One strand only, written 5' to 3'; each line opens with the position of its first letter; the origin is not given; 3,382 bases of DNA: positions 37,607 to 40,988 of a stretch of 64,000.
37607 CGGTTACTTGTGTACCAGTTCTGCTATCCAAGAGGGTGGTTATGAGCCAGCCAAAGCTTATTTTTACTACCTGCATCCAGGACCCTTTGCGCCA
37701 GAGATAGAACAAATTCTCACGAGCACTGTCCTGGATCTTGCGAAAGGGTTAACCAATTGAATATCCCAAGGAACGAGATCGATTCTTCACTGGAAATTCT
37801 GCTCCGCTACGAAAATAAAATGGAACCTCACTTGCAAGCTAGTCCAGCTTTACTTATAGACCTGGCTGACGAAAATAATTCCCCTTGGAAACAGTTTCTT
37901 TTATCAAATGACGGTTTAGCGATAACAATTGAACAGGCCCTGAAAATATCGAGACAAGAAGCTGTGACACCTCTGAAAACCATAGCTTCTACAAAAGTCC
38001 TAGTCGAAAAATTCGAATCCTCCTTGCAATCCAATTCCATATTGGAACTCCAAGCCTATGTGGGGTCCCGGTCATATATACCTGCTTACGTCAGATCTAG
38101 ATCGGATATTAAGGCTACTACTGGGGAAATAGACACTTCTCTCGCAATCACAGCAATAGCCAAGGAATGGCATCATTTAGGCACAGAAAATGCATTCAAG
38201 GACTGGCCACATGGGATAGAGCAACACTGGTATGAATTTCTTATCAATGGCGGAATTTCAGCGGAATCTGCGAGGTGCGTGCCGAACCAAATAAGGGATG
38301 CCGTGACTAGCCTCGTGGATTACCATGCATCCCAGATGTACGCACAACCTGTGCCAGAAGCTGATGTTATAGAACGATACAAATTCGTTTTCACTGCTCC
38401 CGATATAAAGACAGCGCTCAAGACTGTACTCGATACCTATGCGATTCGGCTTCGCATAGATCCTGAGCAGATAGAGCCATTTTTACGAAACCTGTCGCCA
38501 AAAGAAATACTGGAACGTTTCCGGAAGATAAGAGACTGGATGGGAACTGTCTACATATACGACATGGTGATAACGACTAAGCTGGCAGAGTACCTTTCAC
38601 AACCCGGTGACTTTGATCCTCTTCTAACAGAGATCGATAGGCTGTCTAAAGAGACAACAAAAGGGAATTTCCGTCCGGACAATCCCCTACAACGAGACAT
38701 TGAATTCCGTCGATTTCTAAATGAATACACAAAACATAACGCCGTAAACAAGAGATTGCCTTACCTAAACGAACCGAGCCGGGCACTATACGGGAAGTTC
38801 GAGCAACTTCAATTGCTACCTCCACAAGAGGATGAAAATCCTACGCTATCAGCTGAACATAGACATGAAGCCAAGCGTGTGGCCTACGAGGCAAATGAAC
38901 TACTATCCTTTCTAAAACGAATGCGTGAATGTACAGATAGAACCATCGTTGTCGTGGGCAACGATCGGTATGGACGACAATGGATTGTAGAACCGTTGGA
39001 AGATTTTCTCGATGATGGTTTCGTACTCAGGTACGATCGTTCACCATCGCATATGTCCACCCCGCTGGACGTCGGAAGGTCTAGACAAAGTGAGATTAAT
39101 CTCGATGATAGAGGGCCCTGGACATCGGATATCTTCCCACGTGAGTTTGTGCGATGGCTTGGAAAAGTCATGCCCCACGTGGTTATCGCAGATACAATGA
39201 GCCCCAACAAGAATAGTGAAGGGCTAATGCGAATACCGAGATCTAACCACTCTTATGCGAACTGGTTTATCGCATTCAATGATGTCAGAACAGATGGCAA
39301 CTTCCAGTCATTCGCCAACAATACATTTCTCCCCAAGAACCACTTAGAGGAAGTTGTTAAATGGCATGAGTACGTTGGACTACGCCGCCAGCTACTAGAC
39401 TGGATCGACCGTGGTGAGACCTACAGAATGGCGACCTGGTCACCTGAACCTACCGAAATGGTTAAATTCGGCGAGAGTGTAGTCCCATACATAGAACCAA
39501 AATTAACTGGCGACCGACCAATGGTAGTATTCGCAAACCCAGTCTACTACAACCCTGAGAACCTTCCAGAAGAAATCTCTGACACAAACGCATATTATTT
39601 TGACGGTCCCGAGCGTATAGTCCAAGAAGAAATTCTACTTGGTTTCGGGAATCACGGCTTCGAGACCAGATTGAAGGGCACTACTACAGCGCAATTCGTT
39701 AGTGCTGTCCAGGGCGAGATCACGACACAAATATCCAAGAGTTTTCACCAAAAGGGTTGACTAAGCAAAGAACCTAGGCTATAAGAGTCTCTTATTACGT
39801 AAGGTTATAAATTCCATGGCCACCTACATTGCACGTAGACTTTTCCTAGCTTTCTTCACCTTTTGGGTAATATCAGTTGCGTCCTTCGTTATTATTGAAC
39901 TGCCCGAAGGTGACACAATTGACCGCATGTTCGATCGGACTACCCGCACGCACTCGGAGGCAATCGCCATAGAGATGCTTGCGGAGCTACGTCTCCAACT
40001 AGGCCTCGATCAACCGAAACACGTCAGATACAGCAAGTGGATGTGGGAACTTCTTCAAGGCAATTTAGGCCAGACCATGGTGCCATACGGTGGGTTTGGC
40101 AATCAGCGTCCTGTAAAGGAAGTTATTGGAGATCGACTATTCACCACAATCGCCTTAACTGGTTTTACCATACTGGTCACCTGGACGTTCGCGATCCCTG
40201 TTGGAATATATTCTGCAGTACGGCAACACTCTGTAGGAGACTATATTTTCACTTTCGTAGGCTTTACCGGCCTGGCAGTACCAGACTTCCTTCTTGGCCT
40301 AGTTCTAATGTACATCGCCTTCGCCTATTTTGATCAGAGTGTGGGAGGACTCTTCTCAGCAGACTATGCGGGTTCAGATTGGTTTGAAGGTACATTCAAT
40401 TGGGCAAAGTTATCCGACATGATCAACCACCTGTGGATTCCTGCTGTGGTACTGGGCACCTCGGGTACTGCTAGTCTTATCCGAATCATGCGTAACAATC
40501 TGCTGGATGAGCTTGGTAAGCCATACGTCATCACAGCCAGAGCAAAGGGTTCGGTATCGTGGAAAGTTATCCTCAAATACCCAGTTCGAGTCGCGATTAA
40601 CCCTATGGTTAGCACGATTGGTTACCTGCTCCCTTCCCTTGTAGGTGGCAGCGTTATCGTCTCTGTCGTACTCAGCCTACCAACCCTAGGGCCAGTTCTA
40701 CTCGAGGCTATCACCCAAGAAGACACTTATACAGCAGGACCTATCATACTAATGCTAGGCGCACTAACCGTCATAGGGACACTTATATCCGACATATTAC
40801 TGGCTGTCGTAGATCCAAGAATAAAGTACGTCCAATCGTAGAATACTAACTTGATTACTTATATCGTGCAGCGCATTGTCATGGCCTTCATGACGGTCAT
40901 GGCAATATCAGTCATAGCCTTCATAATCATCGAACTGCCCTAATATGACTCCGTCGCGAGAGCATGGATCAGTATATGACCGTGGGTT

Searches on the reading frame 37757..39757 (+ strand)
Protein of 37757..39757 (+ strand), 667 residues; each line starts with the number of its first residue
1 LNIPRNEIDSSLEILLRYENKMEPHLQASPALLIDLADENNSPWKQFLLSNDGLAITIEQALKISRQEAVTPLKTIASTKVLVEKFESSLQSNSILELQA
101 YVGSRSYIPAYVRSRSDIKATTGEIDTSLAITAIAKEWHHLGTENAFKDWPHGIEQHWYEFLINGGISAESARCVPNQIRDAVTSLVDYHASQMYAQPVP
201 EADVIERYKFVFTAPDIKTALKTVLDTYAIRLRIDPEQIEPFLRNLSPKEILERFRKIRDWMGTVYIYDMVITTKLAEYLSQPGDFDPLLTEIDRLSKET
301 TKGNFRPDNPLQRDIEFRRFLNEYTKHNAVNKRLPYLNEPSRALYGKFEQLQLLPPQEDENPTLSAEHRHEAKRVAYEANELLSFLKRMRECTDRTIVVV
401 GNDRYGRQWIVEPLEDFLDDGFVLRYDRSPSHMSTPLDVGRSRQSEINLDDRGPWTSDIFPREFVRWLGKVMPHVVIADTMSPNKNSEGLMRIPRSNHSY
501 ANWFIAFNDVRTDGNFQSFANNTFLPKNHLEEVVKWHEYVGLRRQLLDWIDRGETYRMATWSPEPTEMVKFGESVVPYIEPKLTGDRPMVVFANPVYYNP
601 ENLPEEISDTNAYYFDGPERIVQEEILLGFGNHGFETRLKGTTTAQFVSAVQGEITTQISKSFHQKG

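Call 10: search_protein_families(library=pfam, proteins=[window:37757-39757:+], max_evalue=0.001)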
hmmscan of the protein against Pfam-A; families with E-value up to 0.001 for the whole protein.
window:37757-39757:+ (667 aa): 0 families

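Call 28: search_solved_structures(query=window:37757-39757:+, max_evalue=1)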
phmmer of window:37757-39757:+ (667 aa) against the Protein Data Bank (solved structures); distinct sequences matched with E-value up to 1: 1.
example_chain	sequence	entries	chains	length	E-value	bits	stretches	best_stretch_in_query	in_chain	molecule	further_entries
3r0a_A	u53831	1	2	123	0.6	11.5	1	226-274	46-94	Putative transcriptional regulator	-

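Call 29: search_protein_families(library=pfam, proteins=[window:37757-39757:+], max_evalue=10)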
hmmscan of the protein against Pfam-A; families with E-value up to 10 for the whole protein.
window:37757-39757:+ (667 aa): 0 families

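Call 38: search_protein_families(library=ncbifam, proteins=[window:37757-39757:+], max_evalue=0.001)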
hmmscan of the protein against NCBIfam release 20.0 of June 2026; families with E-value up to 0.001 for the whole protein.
window:37757-39757:+ (667 aa): 0 families

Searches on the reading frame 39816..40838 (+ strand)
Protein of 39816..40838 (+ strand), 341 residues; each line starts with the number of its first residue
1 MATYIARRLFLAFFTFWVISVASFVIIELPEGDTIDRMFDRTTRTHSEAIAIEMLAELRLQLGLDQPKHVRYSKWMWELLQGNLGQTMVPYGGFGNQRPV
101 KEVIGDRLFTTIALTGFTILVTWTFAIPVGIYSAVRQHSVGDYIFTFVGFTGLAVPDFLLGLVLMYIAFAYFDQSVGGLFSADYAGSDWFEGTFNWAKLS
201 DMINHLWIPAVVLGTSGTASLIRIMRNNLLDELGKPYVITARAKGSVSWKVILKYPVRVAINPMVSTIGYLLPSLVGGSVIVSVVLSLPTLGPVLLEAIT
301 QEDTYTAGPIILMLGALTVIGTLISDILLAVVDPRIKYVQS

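Call 6: search_protein_families(library=pfam, proteins=[window:39816-40838:+], max_evalue=0.001)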
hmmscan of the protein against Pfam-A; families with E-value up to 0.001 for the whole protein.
window:39816-40838:+ (341 aa): 2 families
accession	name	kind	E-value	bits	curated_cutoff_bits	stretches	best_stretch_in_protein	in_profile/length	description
PF00528.27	BPD_transp_1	-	1.5e-27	96.9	26.4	1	126-337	1-183/184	Binding-protein-dependent transport system inner membrane component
PF19300.4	BPD_transp_1_N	-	7e-07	29.9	23.8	1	1-115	1-114/114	Binding-prot-dependent transport system membrane comp, N-term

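Call 38: search_protein_families(library=ncbifam, proteins=[window:39816-40838:+], max_evalue=0.001)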
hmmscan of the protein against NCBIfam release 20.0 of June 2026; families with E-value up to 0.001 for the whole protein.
window:39816-40838:+ (341 aa): 12 families
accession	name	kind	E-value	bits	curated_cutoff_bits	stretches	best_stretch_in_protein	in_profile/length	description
NF045472.1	Opp4B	equivalog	8.4e-64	215.8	450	1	1-337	1-319/319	oligopeptide ABC transporter permease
NF045470.1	Opp2B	equivalog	5e-58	196.7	350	1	9-337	2-300/300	nickel ABC transporter permease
NF045469.1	Opp1B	equivalog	1e-49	169.7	380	2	1-167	1-158/307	nickel/cobalt ABC transporter permease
TIGR02789.1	nickel_nikB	equivalog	9.6e-49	166.5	447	2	1-171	1-161/314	nickel ABC transporter permease subunit NikB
NF045471.1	Opp3B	equivalog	4.5e-41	141.2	480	1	1-338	1-304/308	oligopeptide ABC transporter permease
NF007677.0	PRK10352.1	equivalog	7.4e-40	136.9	433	2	1-167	1-157/314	nickel ABC transporter permease subunit NikB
NF011661.0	PRK15081.1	equivalog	9.6e-39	133.7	463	1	1-338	1-305/306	glutathione ABC transporter permease GsiC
NF008161.0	PRK10914.1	equivalog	4.9e-38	131.1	590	1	1-338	1-337/339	dipeptide ABC transporter permease DppB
NF011712.0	PRK15133.1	subfamily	3.1e-35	121.8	445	1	48-338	79-361/364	microcin C ABC transporter permease YejB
NF007008.0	PRK09471.1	equivalog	9.5e-31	107.4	388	1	1-338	1-306/306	oligopeptide ABC transporter permease OppB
NF043081.1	MMSYN1_0165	equivalog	1.2e-20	73.9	350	1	84-338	151-386/388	oligopeptide ABC transporter permease OppB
NF011690.0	PRK15110.1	equivalog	6e-20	71.9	432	1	72-334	44-311/321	putrescine export ABC transporter permease SapB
